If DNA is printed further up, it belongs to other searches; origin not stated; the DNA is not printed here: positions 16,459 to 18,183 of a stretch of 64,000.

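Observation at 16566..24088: Self-contained cell-surface-signalling operon bracketed by two paralogous uncharacterised secreted proteins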

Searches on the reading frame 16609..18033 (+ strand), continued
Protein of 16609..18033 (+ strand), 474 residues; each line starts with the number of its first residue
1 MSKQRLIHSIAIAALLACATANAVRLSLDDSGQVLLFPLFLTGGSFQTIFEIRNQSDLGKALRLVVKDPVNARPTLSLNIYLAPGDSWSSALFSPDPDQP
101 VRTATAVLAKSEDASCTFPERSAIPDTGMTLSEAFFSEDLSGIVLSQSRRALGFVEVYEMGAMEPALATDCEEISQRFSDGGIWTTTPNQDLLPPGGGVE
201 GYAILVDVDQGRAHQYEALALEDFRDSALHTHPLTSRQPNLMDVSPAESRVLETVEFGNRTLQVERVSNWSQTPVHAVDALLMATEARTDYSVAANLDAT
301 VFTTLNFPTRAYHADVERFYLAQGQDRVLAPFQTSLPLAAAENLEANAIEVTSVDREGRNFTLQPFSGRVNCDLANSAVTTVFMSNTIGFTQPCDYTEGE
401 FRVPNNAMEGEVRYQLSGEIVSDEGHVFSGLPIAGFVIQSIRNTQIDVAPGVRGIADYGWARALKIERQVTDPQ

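Call 47: find_related_loci(query=A3, collection=genome_contigs, flank=10000)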
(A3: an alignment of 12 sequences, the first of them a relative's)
Query A3 (479 aa) in genome_contigs; peptide patterns used: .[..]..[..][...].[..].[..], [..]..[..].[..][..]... (x = any residue, [..] = any of these).
600 stretches matched a pattern (row limit reached: there are more); 595 encode a relative of the query (tblastn E <= 1e-3); the best 80 are kept; 80 distinct loci.
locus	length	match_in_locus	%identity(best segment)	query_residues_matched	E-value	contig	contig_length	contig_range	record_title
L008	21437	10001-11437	79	1-479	0e+0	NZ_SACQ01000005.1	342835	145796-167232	Neptunomonas marina strain HPM-16 NODE_5_length_342835_cov_132, whole genome shotgun sequence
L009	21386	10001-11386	52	1-479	9e-149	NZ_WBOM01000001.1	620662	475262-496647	Nitrincola alkalilacustris strain NCAIM B.02612 Scaffold1, whole genome shotgun sequence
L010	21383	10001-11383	50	3-479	4e-143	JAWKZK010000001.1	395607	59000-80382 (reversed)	MAG: Halioglobus sp. isolate AC1.154 AC1.154.fa-1, whole genome shotgun sequence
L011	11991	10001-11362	52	3-479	4e-143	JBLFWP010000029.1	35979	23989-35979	MAG: Halioglobus sp. isolate 3300053785_137 Ga0535658_0001838, whole genome shotgun sequence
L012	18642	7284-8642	49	3-479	3e-135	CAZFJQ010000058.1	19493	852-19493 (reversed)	MAG TPA_asm: uncultured Halioglobus sp. isolate binchicken_co13_439 genome assembly, contig: NODE_3910_length_19493_cov_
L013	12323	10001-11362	51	1-479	2e-135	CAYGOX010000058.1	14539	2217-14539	MAG TPA_asm: uncultured Halioglobus sp. isolate ERP116193_co1_41 genome assembly, contig: NODE_10761_length_14539_cov_3.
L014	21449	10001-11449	49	19-476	8e-135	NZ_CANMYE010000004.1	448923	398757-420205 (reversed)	Uncultured Pseudoteredinibacter sp. isolate 4-665-3Z.fasta NODE_4, whole genome shotgun sequence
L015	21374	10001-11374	51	3-479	2e-131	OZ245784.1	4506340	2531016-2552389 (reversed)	MAG: Halioglobus sp. isolate 6e664e2f-5aea-400d-8426-2e5d5b195c48 genome assembly, chromosome: 1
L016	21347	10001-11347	50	1-479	2e-130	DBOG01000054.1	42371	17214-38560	MAG TPA_asm: Proteobacteria bacterium UBA652 UBA652_contig_194, whole genome shotgun sequence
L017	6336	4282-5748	49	20-476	1e-121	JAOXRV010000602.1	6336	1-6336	MAG: Cellvibrionaceae bacterium isolate R2S4C2D_S42.025 k141_252585, whole genome shotgun sequence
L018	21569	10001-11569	46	1-479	7e-117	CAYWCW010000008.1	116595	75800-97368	MAG TPA_asm: uncultured Cellvibrionaceae bacterium isolate SRP344714_co2_360 genome assembly, contig: NODE_328_length_11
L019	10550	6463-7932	47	3-479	1e-114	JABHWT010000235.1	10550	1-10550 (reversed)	MAG: Halieaceae bacterium isolate SI047_bin19 k141_518125, whole genome shotgun sequence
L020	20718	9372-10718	46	21-479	3e-114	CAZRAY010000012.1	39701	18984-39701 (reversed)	MAG TPA_asm: uncultured Piscirickettsiaceae bacterium isolate SRP128015_co1_200 genome assembly, contig: NODE_943_length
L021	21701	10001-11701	40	17-476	1e-108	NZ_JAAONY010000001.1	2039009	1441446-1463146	Pseudoteredinibacter isoporae strain LMG 25246 NODE_1_length_2039009_cov_48.681619, whole genome shotgun sequence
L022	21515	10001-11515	43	1-479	4e-106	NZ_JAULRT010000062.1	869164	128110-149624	Gilvimarinus algae strain SDUM040014 k141_31, whole genome shotgun sequence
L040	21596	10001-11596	39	1-479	2e-90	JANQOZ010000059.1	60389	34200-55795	MAG: Lysobacterales bacterium isolate IP29b_bin.149 k99_1363901, whole genome shotgun sequence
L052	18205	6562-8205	38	1-479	2e-87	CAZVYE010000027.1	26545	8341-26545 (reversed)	MAG TPA_asm: uncultured Gammaproteobacteria bacterium isolate SRP321284_co1_128 genome assembly, contig: NODE_2086_lengt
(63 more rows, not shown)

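Call 53: search_protein_families(library=pfam, proteins=[L008:901-2109:+, L008:2169-2597:+, L008:2606-3064:+, L008:3061-3459:+, L008:3456-4055:+, L008:4052-4930:+, L008:4930-5949:+, L008:5949-6506:+, L008:6509-7078:+, L008:7096-9249:+], max_evalue=0.01)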
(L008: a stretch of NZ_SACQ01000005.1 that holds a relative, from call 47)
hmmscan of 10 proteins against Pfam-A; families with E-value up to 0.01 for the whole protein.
L008:901-2109:+ (402 aa): 1 family
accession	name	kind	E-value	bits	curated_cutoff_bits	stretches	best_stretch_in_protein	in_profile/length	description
PF00482.28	T2SSF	-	3.1e-55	185.9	25.2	2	68-191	1-125/125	Type II secretion system (T2SS), protein F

L008:2169-2597:+ (142 aa): 2 families
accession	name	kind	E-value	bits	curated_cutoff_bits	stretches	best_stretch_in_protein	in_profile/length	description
PF08334.16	T2SSG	-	2.8e-42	143.6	21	1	36-141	2-108/108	Type II secretion system (T2SS), protein G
PF07963.17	N_methyl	-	1.6e-07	31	21.2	1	8-32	2-26/27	Prokaryotic N-terminal methylation motif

L008:2606-3064:+ (152 aa): 2 families
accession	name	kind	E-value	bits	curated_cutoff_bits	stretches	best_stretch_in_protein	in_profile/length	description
PF07963.17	N_methyl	-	3.3e-06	26.9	21.2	1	2-23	4-25/27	Prokaryotic N-terminal methylation motif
PF12019.13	GspH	-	0.00017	22.5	21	1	40-136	1-106/108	Type II transport protein GspH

L008:3061-3459:+ (132 aa): 1 family
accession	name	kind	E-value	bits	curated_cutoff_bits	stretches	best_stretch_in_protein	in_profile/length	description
PF07963.17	N_methyl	-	1.8e-09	37.2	21.2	1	11-35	3-27/27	Prokaryotic N-terminal methylation motif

L008:3456-4055:+ (199 aa): 1 family
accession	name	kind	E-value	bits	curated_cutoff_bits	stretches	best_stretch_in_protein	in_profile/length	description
PF07963.17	N_methyl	-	4.2e-09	36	21.2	1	6-31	2-27/27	Prokaryotic N-terminal methylation motif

L008:4052-4930:+ (292 aa): 2 families
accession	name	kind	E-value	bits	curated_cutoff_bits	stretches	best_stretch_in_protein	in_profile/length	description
PF21687.3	T2SSK_1st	-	9.1e-06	26.8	26.2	1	106-187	18-104/107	Type II secretion system (T2SS), protein K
PF12836.13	HHH_3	-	0.00099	19.6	27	0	158-184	37-63/65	Helix-hairpin-helix motif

L008:4930-5949:+ (339 aa): 1 family
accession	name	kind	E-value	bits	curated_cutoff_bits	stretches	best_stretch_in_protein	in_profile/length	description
PF05137.18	PilN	-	2.2e-08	34.4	22.8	1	260-328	2-74/78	Fimbrial assembly protein (PilN)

L008:5949-6506:+ (185 aa): 1 family
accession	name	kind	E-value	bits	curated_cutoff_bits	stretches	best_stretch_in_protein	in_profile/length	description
PF10741.14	T2SSM_b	-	9.1e-17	61.4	21.7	1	75-181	3-110/111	Type II secretion system (T2SS), protein M subtype b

L008:6509-7078:+ (189 aa): 1 family
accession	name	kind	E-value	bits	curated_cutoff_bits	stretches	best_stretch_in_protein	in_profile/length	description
PF11356.14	T2SSC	-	0.0022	18.3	27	1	10-141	3-125/141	Type II secretion system protein C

L008:7096-9249:+ (717 aa): 3 families
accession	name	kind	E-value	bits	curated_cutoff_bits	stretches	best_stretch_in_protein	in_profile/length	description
PF00263.26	Secretin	-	5.9e-49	166.4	27.5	1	528-690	1-168/169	Bacterial type II and III secretion system protein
PF03958.22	Secretin_N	-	8.4e-37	125.7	28.2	3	274-343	2-68/69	Bacterial type II/III secretion system short domain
PF21305.2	type_II_gspD_N0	-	1.9e-09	37.7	27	1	112-176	1-64/71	GspD-like, N0 domain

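Call 54: search_protein_families(library=pfam, proteins=[L008:9300-9734:+, L008:9935-11440:+, L008:11615-12811:+, L008:12879-13787:+, L008:13809-15134:+, L008:15157-15969:+, L008:15953-17356:+, L008:17266-18666:+, L008:18663-19880:+, L008:19903-21435:+], max_evalue=0.01)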
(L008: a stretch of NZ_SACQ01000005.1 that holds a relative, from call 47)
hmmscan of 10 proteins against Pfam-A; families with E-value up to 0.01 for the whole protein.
L008:9300-9734:+ (144 aa): 0 families

L008:9935-11440:+ (501 aa): 0 families

L008:11615-12811:+ (398 aa): 3 families
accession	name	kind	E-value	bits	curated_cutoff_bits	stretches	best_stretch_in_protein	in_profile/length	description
PF17963.7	Big_9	-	1.6e-33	115.9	23.6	2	165-253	3-88/89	Bacterial Ig domain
PF17892.7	Cadherin_5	-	9.4e-20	70.7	26.5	2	67-158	2-96/98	Cadherin-like domain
PF17803.7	Cadherin_4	-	5.1e-16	59.4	25.1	2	153-222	1-71/71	Bacterial cadherin-like domain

L008:12879-13787:+ (302 aa): 3 families
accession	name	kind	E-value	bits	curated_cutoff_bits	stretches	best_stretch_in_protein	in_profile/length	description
PF13616.12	Rotamase_3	-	3.1e-29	102.3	22.5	1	136-236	12-114/116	PPIC-type PPIASE domain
PF00639.27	Rotamase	-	1.7e-23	83.8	21.7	1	144-236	1-97/97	PPIC-type PPIASE domain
PF13145.12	Rotamase_2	-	3e-13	51.1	27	1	120-250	3-121/121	PPIC-type PPIASE domain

L008:13809-15134:+ (441 aa): 7 families
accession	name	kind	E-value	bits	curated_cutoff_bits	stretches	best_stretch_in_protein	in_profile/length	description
PF14524.12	Wzt_C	-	2.8e-35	121.8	30.4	1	292-429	3-142/143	Wzt C-terminal domain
PF00005.33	ABC_tran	-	2.3e-23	83.8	25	1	39-171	1-136/137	ABC transporter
PF13476.12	AAA_23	-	4.1e-05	24.7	27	1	40-75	13-45/201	AAA domain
PF13304.12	AAA_21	-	0.00025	21.7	27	1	53-69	3-19/304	AAA domain, putative AbiEii toxin, Type IV TA system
PF13555.12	AAA_29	-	0.0014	18.7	27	1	45-75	18-48/61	P-loop containing region of AAA domain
PF02463.25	SMC_N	-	0.0045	16.9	40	0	51-76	26-51/220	RecF/RecN/SMC N terminal domain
PF03193.22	RsgA_GTPase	-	0.0097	16.2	30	0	37-82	95-139/174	RsgA GTPase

L008:15157-15969:+ (270 aa): 1 family
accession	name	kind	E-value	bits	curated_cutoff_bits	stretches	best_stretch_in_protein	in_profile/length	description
PF01061.29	ABC2_membrane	-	8.8e-25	87.9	26.9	1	19-230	2-210/211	ABC-2 type transporter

L008:15953-17356:+ (467 aa): 7 families
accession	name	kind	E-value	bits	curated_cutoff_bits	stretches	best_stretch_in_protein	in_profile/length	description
PF13489.12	Methyltransf_23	-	9.3e-18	64.9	27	1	212-347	25-161/164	Methyltransferase domain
PF13649.12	Methyltransf_25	-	1.6e-08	35.5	27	1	213-302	1-97/97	Methyltransferase domain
PF08241.18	Methyltransf_11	-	2.1e-08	35.1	21.2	1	214-305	1-94/95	Methyltransferase domain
PF07021.18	MetW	-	7.8e-07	29.3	21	1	211-272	15-78/193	Methionine biosynthesis protein MetW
PF08242.18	Methyltransf_12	-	1.6e-06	29.2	30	1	214-304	1-98/98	Methyltransferase domain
PF13847.12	Methyltransf_31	-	0.00019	21.5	27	1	212-283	6-88/145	Methyltransferase domain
PF01135.25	PCMT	-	0.0057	16.9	20.3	0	193-246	58-113/210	Protein-L-isoaspartate(D-aspartate) O-methyltransferase (PCMT)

L008:17266-18666:+ (466 aa): 4 families
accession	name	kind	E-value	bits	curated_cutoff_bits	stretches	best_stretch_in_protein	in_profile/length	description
PF00535.33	Glycos_transf_2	-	6.9e-17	62.3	23.3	1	36-210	2-167/168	Glycosyl transferase family 2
PF13641.12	Glyco_tranf_2_3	-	1.1e-10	42.3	27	1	32-255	1-217/230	Glycosyltransferase like family 2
PF13632.12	Glyco_trans_2_3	-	7.7e-05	23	27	1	194-260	71-134/198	Glycosyl transferase family group 2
PF13506.12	Glyco_transf_21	-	0.00047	20.1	21.7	1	153-252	60-157/174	Glycosyl transferase family 21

L008:18663-19880:+ (405 aa): 0 families

L008:19903-21435:+ (511 aa): 0 families

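Call 56: search_protein_families(library=ncbifam, proteins=[L008:9935-11440:+, P0071, P0052, P0123, L008:9300-9734:+, L008:11615-12811:+, L008:12879-13787:+, L008:18663-19880:+, L008:19903-21435:+, L004:17490-20207:+], max_evalue=0.01)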
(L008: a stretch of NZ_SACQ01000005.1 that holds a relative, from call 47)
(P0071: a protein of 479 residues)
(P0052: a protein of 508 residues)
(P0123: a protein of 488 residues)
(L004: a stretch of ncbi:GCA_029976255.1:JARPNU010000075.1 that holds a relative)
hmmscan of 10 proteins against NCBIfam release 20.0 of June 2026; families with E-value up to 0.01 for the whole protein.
L008:9935-11440:+ (501 aa): 0 families

P0071 (479 aa): 0 families

P0052 (508 aa): 0 families

P0123 (488 aa): 0 families

L008:9300-9734:+ (144 aa): 0 families

L008:11615-12811:+ (398 aa): 2 families
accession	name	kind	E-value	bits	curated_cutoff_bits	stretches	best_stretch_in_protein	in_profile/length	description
NF012211.1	tand_rpt_95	domain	3.5e-26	91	90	2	175-259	2-88/98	tandem-95 repeat protein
TIGR04225.1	CshA_fibril_rpt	repeat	1.1e-06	29.4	60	1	192-249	38-98/104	fibrillar adhesin CshA-type repeat protein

L008:12879-13787:+ (302 aa): 9 families
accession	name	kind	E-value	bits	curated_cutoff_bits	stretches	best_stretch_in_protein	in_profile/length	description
NF000809.0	PRK00059.1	equivalog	2.6e-24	86.2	303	1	116-280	173-330/336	peptidylprolyl isomerase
NF002846.0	PRK03095.1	equivalog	4.4e-21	75.6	361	1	138-269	131-249/287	peptidylprolyl isomerase PrsA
NF008054.0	PRK10788.1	equivalog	2.1e-18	66.4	493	1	111-262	241-383/626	peptidylprolyl isomerase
NF002827.0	PRK03002.1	equivalog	5.9e-18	64.9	343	1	137-292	135-280/285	peptidylprolyl isomerase PrsA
NF002824.0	PRK02998.1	subfamily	1.2e-17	64.2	360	1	140-259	135-243/283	peptidylprolyl isomerase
TIGR02933.1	nifM_nitrog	equivalog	2.6e-16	60.3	168.2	1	83-262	70-245/256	nitrogen fixation protein NifM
NF008038.0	PRK10770.1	equivalog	7.4e-13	48.1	394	1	128-238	274-385/431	peptidylprolyl isomerase SurA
NF011969.0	PRK15441.1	equivalog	2.2e-10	40.8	127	1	161-234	18-89/93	peptidylprolyl isomerase PpiC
NF003356.0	PRK04405.1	subfamily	1.2e-09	37.6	339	1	140-259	145-256/299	peptidylprolyl isomerase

L008:18663-19880:+ (405 aa): 0 families

L008:19903-21435:+ (511 aa): 0 families

L004:17490-20207:+ (905 aa): 0 families

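Call 65: find_related_loci(query=A1, collection=metagenome_contigs, flank=10000)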
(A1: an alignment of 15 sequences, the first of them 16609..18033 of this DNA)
Query A1 (474 aa) in metagenome_contigs; peptide patterns used: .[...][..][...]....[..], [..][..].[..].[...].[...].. (x = any residue, [..] = any of these).
216 stretches matched a pattern; 2 encode a relative of the query (tblastn E <= 1e-3); 2 distinct loci.
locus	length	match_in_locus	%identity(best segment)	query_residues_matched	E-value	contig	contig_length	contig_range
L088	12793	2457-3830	56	20-473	6e-173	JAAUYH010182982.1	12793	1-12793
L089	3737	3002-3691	27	239-459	7e-10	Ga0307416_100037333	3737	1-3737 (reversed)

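Call 67: find_encoding_contigs(protein=P0004, flank=10000, max_places=1)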
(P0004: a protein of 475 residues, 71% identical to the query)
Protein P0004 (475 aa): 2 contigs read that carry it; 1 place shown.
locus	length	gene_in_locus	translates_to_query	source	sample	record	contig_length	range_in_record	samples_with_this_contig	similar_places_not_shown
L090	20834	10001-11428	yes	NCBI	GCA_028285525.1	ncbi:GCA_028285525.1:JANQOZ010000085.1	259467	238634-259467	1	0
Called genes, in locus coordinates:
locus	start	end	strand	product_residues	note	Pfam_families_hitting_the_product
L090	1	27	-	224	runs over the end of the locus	PF01618:MotA_ExbB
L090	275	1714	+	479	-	PF03160:Calx-beta (faint)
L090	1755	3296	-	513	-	PF00672:HAMP, PF07228:SpoIIE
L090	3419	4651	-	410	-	-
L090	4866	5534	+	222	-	-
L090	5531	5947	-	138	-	PF13279:4HBT_2, PF03061:4HBT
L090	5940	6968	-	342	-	PF05496:RuvB_N, PF13191:AAA_16 (faint), PF00004:AAA, PF07728:AAA_5 (faint), PF17864:AAA_lid_4, PF05491:WHD_RuvB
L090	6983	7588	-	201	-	PF01330:RuvA_N, PF21176:RecR_HhH (faint), PF14520:HHH_5, PF00633:HHH (weak), PF07499:RuvA_C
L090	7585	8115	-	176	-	PF02075:RuvC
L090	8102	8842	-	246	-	PF20772:TACO1_YebC_N, PF01709:Transcrip_reg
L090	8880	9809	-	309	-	PF00291:PALP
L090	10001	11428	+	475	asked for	-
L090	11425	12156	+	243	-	PF13103:TonB_2, PF03544:TonB_C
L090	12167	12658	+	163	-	PF07638:Sigma70_ECF (weak), PF04542:Sigma70_r2, PF08281:Sigma70_r4_2, PF04545:Sigma70_r4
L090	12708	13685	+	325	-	PF16220:DUF4880 (weak), PF04773:FecR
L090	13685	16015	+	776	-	PF00593:TonB_dep_Rec_b-barrel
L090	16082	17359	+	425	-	-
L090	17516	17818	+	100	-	-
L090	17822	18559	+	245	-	PF01790:LGT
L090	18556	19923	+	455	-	PF23545:Zn_ribbon_HMPTM, PF04055:Radical_SAM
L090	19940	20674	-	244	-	-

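Call 68: find_encoding_contigs(protein=P0010, flank=10000, max_places=1)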
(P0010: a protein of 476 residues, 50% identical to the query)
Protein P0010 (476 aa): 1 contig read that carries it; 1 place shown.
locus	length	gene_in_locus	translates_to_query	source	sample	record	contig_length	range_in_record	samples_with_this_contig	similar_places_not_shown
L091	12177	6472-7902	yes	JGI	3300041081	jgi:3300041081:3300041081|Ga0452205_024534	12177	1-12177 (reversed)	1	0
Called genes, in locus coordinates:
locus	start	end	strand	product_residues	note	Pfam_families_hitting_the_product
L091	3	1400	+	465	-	?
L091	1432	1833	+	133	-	PF01127:Sdh_cyt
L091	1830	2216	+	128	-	PF01127:Sdh_cyt, PF05328:CybS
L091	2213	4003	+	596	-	PF00890:FAD_binding_2, PF02910:Succ_DH_flav_C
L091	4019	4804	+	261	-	PF13085:Fer2_3, PF13237:Fer4_10, PF13183:Fer4_8, PF13534:Fer4_17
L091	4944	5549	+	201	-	PF07681:DoxX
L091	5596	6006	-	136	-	PF21631:A9CJY8-like_N, PF13840:ACT_7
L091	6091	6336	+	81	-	-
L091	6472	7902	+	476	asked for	-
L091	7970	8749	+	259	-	PF13103:TonB_2, PF03544:TonB_C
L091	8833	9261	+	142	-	PF04542:Sigma70_r2, PF07638:Sigma70_ECF, PF08281:Sigma70_r4_2, PF04545:Sigma70_r4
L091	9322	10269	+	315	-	PF16220:DUF4880 (weak), PF04773:FecR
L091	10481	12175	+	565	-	?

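Call 73: find_encoding_contigs(protein=P0016, flank=10000, max_places=1)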
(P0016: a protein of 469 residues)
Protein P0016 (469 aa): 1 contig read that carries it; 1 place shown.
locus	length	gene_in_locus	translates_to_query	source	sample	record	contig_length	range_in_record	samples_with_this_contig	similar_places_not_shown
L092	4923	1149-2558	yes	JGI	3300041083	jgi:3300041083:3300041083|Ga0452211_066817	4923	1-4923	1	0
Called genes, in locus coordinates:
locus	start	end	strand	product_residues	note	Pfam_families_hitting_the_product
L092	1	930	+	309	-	?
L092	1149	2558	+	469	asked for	-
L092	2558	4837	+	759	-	PF09826:Beta_propel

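Call 78: find_encoding_contigs(protein=P0008, flank=10000, max_places=1)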
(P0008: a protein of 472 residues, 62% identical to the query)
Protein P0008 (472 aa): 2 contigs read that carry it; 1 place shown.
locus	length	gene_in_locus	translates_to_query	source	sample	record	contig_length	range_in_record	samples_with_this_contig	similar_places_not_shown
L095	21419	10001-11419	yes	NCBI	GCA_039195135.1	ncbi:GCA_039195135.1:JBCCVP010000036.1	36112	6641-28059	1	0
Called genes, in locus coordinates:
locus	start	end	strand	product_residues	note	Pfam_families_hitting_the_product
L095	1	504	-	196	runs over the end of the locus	PF01330:RuvA_N, PF00633:HHH (faint), PF14520:HHH_5, PF07499:RuvA_C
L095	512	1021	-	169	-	PF02075:RuvC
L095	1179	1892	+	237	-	-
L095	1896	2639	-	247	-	PF20772:TACO1_YebC_N, PF01709:Transcrip_reg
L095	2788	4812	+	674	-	PF01582:TIR (weak), PF13676:TIR_2, PF07719:TPR_2 (faint)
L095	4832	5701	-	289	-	PF08894:DUF1838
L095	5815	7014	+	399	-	PF00890:FAD_binding_2 (faint), PF01266:DAO (weak), PF01494:FAD_binding_3, PF07992:Pyr_redox_2 (faint)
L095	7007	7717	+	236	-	PF17645:Amdase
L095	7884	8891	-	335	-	-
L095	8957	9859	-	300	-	PF00291:PALP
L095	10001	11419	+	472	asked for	-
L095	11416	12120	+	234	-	PF13103:TonB_2, PF03544:TonB_C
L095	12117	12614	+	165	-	PF07638:Sigma70_ECF (weak), PF04542:Sigma70_r2, PF08281:Sigma70_r4_2, PF04545:Sigma70_r4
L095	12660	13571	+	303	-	PF04773:FecR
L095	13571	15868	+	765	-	PF00593:TonB_dep_Rec_b-barrel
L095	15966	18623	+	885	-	PF09826:Beta_propel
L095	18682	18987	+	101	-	-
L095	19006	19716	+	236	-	PF01790:LGT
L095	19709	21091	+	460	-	PF23545:Zn_ribbon_HMPTM, PF04055:Radical_SAM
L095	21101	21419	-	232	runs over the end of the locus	-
